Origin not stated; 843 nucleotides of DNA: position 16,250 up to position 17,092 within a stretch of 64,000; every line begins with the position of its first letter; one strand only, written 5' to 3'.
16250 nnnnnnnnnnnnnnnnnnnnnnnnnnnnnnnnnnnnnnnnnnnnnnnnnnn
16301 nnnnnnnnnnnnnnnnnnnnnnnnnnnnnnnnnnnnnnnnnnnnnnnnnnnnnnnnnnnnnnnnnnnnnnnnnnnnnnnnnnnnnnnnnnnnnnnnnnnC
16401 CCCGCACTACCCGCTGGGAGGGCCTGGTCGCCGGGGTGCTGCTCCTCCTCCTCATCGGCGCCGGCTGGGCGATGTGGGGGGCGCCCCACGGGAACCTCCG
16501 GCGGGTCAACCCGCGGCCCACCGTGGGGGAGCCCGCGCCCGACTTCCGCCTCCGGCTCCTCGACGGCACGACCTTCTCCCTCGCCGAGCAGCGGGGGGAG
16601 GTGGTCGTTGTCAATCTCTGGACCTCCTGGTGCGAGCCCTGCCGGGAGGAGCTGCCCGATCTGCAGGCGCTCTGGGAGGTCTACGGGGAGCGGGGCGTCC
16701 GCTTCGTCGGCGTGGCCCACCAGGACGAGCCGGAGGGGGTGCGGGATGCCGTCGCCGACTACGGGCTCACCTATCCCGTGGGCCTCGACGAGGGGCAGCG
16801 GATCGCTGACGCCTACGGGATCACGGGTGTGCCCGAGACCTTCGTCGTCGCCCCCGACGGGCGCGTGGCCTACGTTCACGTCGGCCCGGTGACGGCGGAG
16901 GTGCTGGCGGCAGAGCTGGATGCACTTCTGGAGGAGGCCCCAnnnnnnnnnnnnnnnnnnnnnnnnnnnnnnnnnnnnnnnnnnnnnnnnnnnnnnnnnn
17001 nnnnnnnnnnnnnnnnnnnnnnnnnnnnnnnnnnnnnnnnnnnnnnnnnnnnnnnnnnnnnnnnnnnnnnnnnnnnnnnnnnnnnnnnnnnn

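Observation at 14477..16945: CcmF heme lyase fused in-frame to a TlpA/CcmG-like thioredoxin domain (WCEPC)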

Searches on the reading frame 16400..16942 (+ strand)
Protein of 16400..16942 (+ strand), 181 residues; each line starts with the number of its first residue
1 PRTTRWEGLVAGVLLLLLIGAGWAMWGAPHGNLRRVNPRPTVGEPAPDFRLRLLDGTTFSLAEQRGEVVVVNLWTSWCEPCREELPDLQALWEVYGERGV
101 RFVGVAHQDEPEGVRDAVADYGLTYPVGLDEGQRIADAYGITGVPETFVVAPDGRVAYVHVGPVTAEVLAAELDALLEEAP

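Call 34: search_solved_structures(query=window:16400-16942:+, max_evalue=0.00001, show_alignments=3)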
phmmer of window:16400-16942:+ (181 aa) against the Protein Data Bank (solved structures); distinct sequences matched with E-value up to 0.00001: 58.
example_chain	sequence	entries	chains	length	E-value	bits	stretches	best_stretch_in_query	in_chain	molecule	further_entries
4nmu_A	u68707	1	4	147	5.5e-26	94.7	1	40-172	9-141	Thiol-disulfide oxidoreductase ResA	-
3kcm_A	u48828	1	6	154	9.5e-24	87.4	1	44-162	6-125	Thioredoxin family protein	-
1st9_A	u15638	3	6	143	9.7e-23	84.1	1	43-169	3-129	Thiol-disulfide oxidoreductase resA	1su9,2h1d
2f9s_A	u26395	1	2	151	1.2e-22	83.8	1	43-169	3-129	Thiol-disulfide oxidoreductase resA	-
2h1b_A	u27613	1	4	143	2.6e-22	82.7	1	43-169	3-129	Thiol-disulfide oxidoreductase resA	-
3or5_A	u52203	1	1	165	4.3e-22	82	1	39-165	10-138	Thiol:disulfide interchange protein, thioredoxin family protein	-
2h19_A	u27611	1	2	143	1.8e-21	80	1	43-169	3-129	Thiol-disulfide oxidoreductase resA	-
2h1a_A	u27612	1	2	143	1.8e-21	80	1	43-169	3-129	Thiol-disulfide oxidoreductase resA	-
3c73_A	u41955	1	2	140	7.5e-21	77.9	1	46-169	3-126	Thiol-disulfide oxidoreductase resA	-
3c71_A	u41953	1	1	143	1.2e-20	77.2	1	43-169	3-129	Thiol-disulfide oxidoreductase resA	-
2h1g_A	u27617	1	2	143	3.3e-20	75.8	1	43-169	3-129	Thiol-disulfide oxidoreductase resA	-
1kng_A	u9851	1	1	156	4.8e-20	75.3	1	38-178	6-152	THIOL:DISULFIDE INTERCHANGE PROTEIN CYCY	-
3erw_A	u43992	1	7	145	6.8e-18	68.3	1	48-169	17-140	Sporulation thiol-disulfide oxidoreductase A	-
4pq1_A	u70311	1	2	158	1.3e-16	64.1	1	45-176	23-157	Putative electron transport related protein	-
3k8n_A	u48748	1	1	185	3.6e-16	62.6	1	30-178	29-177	Cytochrome c biogenesis protein ccmG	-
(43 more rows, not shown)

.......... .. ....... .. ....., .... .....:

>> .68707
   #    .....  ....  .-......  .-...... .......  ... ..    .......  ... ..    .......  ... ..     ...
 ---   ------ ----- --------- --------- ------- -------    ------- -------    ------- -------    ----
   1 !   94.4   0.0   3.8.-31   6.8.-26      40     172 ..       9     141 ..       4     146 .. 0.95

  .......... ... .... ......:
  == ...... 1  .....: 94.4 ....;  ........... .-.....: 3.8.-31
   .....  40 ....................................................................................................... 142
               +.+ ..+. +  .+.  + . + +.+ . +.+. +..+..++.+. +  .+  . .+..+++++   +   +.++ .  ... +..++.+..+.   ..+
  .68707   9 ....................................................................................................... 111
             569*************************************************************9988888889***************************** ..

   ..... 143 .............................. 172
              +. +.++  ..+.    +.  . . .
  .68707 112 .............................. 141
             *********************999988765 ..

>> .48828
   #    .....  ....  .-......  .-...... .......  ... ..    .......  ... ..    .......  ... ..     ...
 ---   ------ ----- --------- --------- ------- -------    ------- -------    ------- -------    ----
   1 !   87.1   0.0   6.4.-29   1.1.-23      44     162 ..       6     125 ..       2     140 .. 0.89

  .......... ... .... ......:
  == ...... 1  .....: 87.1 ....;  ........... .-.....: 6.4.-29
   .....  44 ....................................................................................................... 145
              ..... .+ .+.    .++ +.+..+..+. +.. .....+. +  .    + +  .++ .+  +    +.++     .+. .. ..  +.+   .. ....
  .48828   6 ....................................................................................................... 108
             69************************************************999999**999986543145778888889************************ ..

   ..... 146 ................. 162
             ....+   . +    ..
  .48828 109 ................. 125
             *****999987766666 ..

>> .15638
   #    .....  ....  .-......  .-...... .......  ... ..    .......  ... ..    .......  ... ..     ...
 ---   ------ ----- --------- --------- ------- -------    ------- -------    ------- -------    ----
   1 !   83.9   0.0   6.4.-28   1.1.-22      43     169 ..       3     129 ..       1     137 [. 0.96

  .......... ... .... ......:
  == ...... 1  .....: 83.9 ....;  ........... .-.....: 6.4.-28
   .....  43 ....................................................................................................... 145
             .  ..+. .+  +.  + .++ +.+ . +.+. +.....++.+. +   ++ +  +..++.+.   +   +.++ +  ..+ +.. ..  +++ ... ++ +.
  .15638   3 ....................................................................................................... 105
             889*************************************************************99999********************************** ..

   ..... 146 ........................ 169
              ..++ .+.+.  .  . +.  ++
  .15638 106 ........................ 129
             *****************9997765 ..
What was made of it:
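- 16523..16936 (+): ResA/CcmG-type thioredoxin domain, residues 683-820. PDB ResA 4NMU at 5.5e-26 (call 34).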
